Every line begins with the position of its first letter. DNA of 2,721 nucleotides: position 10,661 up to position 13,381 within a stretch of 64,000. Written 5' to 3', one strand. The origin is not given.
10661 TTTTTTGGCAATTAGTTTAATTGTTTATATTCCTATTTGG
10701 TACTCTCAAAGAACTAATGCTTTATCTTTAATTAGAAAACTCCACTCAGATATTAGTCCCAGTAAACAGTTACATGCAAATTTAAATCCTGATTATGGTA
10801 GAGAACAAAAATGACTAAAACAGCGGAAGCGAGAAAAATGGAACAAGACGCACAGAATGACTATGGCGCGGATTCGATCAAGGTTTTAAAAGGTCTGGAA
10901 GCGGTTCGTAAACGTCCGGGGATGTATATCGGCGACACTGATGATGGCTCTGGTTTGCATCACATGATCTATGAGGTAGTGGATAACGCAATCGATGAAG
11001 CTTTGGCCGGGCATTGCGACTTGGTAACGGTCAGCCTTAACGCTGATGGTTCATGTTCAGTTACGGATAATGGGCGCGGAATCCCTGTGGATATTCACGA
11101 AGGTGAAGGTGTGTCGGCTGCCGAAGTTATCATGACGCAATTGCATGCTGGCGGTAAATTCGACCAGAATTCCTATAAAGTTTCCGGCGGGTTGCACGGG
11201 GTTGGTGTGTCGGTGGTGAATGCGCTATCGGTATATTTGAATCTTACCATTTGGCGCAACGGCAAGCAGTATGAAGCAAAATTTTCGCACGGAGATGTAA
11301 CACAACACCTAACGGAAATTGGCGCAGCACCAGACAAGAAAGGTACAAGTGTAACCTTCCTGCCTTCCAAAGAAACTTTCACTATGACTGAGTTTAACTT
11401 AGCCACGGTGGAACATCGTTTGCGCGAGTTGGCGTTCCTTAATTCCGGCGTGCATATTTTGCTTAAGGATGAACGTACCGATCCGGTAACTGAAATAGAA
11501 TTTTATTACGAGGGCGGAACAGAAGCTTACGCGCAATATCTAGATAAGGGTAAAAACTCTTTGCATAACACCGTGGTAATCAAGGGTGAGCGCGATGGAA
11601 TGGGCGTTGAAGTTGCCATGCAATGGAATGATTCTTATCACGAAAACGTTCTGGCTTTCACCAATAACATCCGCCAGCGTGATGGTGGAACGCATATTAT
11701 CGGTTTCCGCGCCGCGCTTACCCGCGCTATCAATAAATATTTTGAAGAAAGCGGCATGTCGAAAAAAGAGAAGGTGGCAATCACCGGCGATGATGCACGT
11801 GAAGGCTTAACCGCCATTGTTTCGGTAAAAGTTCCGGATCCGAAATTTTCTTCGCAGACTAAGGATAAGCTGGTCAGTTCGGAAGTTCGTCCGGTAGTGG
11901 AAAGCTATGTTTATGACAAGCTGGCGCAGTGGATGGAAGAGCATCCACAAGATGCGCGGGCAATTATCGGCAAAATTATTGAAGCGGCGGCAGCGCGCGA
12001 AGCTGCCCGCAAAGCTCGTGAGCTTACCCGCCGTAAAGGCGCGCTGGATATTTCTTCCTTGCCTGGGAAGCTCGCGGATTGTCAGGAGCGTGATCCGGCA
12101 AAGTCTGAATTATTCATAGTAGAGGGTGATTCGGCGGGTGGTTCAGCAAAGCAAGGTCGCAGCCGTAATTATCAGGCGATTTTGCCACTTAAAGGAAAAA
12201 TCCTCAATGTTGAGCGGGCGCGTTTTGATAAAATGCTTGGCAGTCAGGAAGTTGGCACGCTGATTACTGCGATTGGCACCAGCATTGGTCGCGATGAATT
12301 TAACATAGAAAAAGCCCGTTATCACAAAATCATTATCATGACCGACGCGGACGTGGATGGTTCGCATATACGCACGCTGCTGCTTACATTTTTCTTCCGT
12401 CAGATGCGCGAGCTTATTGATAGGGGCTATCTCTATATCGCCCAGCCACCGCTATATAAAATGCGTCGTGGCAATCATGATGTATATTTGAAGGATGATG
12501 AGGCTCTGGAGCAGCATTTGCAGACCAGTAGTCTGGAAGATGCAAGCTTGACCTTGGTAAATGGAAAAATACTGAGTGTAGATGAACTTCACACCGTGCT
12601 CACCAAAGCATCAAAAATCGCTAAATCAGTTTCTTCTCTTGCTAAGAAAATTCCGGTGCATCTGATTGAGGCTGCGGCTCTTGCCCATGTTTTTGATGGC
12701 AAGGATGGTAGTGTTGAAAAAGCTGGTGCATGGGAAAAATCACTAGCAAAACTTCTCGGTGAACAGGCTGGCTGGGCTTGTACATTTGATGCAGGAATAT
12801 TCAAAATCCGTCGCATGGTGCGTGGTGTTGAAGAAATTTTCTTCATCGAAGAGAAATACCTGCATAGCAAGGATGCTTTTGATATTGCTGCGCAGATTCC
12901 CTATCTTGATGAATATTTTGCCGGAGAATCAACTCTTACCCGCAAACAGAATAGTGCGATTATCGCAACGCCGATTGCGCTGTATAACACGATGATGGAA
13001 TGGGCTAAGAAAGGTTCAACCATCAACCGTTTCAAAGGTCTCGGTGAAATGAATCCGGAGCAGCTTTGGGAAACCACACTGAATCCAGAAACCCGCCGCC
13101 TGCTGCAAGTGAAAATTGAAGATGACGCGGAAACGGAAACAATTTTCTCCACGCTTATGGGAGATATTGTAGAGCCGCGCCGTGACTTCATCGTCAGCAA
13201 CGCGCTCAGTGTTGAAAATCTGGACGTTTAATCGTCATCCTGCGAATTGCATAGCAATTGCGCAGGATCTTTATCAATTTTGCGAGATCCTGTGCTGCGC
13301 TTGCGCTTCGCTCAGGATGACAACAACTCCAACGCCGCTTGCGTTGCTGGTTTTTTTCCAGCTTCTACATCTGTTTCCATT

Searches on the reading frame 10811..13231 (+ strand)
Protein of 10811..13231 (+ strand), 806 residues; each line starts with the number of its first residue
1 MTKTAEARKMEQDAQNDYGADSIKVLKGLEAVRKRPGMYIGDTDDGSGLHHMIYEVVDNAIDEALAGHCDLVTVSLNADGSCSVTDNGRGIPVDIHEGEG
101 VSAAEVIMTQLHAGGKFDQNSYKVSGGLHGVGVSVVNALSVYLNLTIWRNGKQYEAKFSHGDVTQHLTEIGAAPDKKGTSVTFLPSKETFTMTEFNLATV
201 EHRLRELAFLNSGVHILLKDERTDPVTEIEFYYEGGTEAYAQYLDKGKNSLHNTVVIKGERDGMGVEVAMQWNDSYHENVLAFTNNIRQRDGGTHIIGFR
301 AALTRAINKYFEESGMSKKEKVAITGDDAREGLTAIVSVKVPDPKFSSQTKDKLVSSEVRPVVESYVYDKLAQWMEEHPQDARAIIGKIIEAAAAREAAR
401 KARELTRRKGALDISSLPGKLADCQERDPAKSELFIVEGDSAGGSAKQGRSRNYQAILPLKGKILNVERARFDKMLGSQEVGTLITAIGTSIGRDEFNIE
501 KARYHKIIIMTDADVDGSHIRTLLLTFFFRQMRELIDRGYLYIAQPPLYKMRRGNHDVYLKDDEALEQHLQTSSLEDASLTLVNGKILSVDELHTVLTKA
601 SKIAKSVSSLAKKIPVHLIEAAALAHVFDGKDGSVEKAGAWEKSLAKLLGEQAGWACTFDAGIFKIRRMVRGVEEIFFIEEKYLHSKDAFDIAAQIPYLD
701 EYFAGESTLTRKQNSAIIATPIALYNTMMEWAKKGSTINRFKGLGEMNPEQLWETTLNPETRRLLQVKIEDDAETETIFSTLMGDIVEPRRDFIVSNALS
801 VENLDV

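Call 44: search_protein_families(library=ncbifam, proteins=[window:10811-13231:+], max_evalue=1e-10)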
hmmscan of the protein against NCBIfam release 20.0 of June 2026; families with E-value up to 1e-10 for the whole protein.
window:10811-13231:+ (806 aa): 5 families
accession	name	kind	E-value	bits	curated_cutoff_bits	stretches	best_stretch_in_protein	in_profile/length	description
NF011501.0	PRK14939.1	subfamily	0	1232.4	796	1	11-806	3-803/803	DNA gyrase subunit B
TIGR01059.1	gyrB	equivalog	1.2e-299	995.3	882.4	1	18-806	1-639/639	DNA topoisomerase (ATP-hydrolyzing) subunit B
NF004189.0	PRK05644.1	subfamily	5.7e-282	936.8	740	2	11-574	3-564/641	DNA gyrase subunit B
TIGR01058.1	parE_Gpos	equivalog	3e-222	739.5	899.95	2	16-569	3-558/637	DNA topoisomerase IV subunit B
TIGR01055.1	parE_Gneg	equivalog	5.3e-173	576.8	723.35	2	16-567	2-544/625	DNA topoisomerase IV subunit B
